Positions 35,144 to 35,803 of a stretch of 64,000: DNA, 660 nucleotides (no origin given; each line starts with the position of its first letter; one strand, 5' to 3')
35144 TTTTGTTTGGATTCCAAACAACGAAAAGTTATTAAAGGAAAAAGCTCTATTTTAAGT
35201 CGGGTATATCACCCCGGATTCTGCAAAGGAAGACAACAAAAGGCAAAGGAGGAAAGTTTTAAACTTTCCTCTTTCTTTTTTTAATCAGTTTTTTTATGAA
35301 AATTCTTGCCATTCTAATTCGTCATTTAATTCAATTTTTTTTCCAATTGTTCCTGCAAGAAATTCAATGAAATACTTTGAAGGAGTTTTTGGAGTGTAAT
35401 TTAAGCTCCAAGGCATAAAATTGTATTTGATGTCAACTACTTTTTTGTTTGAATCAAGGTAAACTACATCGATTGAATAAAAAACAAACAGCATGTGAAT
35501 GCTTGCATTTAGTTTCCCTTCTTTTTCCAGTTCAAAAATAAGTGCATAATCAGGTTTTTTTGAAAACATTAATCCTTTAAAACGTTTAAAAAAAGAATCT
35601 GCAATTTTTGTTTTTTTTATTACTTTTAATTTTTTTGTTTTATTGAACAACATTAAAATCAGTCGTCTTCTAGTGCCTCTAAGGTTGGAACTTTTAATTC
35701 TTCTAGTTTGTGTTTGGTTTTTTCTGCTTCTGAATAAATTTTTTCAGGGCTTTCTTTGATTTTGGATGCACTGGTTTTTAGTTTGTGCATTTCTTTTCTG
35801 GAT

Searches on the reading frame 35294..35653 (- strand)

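Call 38: search_protein_families(library=pfam, proteins=[window:35294-35653:-], max_evalue=0.01)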
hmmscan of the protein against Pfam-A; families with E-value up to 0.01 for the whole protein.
window:35294-35653:- (119 aa): 1 family
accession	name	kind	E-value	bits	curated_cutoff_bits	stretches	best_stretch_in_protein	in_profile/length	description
PF02643.20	DUF192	-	9.7e-15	54.9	27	1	15-115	3-96/96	Uncharacterized ACR, COG1430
